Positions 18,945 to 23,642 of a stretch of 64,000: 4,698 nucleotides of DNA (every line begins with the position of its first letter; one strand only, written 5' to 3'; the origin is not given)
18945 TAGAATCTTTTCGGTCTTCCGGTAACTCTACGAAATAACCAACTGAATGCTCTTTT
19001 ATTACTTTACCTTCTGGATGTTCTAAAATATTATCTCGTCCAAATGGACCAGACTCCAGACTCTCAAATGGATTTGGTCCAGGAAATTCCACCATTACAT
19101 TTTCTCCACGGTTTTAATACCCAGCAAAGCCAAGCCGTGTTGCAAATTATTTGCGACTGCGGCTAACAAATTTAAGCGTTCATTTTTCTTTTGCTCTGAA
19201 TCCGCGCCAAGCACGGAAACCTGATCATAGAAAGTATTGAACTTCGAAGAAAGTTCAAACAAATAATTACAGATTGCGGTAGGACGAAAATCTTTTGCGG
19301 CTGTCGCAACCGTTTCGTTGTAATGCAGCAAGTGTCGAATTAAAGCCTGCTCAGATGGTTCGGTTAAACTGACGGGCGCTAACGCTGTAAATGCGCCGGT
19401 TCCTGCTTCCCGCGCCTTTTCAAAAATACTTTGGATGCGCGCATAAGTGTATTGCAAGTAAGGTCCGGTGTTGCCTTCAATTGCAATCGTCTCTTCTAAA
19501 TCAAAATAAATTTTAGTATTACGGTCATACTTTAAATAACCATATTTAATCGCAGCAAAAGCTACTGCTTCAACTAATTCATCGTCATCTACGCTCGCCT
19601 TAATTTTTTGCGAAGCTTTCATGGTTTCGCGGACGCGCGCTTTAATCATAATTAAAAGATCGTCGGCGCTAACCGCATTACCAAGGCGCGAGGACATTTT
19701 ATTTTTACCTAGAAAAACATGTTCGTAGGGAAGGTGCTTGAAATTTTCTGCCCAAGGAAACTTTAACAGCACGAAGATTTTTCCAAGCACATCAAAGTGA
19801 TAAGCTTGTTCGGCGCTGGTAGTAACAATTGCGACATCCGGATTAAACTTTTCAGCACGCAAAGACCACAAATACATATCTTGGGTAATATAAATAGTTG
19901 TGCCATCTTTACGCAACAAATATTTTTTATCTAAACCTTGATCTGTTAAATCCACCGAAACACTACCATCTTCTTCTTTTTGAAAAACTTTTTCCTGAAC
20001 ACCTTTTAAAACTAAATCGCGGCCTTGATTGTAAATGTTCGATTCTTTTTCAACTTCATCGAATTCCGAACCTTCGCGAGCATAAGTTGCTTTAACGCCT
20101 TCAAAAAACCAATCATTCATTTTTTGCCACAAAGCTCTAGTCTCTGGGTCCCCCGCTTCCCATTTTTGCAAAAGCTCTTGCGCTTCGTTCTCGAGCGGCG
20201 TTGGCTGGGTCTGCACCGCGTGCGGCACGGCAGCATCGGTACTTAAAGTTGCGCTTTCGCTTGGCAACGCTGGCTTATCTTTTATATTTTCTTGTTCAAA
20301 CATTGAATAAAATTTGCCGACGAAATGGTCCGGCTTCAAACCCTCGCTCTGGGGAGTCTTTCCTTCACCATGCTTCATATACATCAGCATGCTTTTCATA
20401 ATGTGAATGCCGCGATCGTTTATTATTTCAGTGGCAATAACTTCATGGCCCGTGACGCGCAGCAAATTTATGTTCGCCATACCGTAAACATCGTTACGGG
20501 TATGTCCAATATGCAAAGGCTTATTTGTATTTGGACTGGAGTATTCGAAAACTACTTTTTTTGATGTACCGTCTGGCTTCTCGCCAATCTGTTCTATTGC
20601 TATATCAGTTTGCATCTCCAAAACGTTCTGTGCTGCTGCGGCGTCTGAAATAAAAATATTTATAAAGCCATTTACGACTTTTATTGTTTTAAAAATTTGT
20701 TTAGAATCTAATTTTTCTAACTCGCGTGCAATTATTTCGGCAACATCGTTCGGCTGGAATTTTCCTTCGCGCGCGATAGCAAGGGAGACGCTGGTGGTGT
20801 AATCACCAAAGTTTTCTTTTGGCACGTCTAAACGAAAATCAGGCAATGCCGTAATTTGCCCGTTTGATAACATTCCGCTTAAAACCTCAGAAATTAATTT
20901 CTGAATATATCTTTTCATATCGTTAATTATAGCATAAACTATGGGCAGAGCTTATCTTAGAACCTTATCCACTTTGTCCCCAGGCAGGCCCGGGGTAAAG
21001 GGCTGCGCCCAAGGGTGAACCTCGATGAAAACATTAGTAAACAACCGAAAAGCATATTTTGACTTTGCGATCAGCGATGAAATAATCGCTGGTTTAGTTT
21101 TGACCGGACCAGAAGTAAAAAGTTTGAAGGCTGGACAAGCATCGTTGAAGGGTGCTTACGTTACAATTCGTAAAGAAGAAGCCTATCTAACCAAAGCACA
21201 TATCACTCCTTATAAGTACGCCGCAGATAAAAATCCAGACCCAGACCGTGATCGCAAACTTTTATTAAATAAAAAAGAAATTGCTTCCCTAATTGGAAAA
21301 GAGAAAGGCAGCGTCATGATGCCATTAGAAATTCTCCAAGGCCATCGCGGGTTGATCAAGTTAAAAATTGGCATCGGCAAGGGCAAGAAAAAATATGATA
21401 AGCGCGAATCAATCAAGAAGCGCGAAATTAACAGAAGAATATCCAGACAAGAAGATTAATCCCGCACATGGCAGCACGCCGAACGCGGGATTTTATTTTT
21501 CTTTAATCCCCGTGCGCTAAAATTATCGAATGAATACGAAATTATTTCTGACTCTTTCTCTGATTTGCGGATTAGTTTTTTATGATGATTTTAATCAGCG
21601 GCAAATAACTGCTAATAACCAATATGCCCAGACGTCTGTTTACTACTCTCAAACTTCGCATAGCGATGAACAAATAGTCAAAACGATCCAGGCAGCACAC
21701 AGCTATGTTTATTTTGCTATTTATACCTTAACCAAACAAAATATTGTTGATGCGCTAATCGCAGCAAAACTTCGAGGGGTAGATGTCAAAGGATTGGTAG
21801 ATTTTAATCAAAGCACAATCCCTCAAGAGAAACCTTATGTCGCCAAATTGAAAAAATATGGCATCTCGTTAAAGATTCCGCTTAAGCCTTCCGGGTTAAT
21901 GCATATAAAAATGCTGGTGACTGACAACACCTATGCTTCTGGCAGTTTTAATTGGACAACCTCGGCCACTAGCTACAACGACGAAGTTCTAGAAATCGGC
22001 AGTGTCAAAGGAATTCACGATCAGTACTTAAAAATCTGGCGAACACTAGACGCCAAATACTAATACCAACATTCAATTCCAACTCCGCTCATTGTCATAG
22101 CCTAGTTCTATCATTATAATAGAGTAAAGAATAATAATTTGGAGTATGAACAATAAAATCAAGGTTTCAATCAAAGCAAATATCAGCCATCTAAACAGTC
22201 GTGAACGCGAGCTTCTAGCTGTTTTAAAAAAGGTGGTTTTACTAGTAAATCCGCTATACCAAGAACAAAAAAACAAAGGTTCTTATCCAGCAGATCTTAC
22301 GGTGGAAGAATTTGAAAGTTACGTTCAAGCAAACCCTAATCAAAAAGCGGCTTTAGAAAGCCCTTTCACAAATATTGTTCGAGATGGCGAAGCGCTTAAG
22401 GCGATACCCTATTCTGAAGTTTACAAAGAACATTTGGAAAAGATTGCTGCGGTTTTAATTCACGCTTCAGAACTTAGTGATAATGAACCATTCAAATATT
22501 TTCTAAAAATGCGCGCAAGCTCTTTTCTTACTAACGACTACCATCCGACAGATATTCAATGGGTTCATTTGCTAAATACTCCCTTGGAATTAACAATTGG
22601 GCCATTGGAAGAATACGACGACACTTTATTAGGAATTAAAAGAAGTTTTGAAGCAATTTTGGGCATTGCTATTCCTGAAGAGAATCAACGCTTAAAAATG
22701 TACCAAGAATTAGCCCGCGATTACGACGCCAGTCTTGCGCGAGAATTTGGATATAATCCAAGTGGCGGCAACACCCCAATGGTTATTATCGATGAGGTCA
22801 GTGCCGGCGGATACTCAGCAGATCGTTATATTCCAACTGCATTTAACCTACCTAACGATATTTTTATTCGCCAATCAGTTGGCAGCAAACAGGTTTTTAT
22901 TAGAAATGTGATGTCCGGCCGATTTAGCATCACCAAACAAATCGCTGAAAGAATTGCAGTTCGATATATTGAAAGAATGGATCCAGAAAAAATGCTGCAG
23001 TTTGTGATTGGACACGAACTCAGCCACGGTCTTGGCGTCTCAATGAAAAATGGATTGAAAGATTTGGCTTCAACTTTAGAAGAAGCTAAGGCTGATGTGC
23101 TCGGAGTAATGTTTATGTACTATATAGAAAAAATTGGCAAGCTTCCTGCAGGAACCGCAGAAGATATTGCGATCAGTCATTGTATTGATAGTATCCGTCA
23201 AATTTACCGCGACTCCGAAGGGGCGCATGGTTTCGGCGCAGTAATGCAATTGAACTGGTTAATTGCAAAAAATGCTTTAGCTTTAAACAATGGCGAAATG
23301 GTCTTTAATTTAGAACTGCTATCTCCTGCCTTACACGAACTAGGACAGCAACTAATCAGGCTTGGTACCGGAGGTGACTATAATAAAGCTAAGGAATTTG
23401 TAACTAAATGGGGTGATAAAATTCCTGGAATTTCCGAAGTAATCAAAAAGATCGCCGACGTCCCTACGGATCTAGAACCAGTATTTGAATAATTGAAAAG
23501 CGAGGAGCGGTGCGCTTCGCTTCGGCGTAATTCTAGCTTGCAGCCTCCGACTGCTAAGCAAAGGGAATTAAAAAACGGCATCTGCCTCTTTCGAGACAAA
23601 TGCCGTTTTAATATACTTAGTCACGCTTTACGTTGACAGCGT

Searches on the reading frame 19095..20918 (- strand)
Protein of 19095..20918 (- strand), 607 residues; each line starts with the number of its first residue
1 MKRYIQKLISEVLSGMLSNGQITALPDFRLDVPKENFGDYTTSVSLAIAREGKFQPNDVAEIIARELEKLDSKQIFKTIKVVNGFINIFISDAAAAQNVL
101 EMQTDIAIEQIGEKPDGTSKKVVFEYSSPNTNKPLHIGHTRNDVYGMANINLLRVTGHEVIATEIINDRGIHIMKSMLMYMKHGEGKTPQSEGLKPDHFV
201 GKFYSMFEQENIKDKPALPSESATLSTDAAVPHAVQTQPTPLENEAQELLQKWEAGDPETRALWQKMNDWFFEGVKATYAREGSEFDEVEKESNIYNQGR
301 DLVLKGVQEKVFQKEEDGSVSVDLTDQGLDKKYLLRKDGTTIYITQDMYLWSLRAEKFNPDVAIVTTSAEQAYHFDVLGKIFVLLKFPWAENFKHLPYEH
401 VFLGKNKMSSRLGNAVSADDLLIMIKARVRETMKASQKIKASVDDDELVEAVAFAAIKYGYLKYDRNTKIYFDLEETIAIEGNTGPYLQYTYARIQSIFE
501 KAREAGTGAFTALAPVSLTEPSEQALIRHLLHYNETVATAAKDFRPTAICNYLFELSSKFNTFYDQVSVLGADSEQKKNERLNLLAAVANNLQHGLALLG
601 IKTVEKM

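Call 80: search_protein_families(library=pfam, proteins=[window:19095-20918:-], max_evalue=0.00001)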
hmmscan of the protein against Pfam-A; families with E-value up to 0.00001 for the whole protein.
window:19095-20918:- (607 aa): 3 families
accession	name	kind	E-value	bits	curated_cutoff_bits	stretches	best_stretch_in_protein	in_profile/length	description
PF00750.26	tRNA-synt_1d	-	6.5e-35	121.2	23.3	1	116-473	16-348/349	tRNA synthetases class I (R), catalytic domain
PF05746.21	DALR_1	-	1.1e-34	119.4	22.3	1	488-607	1-117/117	DALR anticodon binding domain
PF03485.21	Arg_tRNA_synt_N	-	5.4e-12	46.6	21.5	1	5-90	3-85/85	Arginyl tRNA synthetase N terminal domain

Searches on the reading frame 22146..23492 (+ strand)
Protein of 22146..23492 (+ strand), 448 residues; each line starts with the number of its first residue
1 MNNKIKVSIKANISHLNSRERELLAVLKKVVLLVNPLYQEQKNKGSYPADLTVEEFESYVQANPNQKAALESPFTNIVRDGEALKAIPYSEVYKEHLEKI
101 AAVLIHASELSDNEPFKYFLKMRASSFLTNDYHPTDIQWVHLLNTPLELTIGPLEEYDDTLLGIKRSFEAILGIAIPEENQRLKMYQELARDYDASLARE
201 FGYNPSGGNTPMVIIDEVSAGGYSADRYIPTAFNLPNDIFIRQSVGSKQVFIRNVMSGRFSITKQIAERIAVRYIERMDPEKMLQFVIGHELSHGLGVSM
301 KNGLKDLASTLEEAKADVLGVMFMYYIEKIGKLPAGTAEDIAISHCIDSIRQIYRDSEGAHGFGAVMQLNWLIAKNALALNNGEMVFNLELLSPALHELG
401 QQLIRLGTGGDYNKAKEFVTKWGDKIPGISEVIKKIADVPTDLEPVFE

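Call 80: search_protein_families(library=pfam, proteins=[window:22146-23492:+], max_evalue=0.00001)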
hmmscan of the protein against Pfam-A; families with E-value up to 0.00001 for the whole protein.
window:22146-23492:+ (448 aa): 1 family
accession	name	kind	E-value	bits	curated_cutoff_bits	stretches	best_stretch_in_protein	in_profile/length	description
PF03571.21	Peptidase_M49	-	6.3e-11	41.8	21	1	93-297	101-306/548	Peptidase family M49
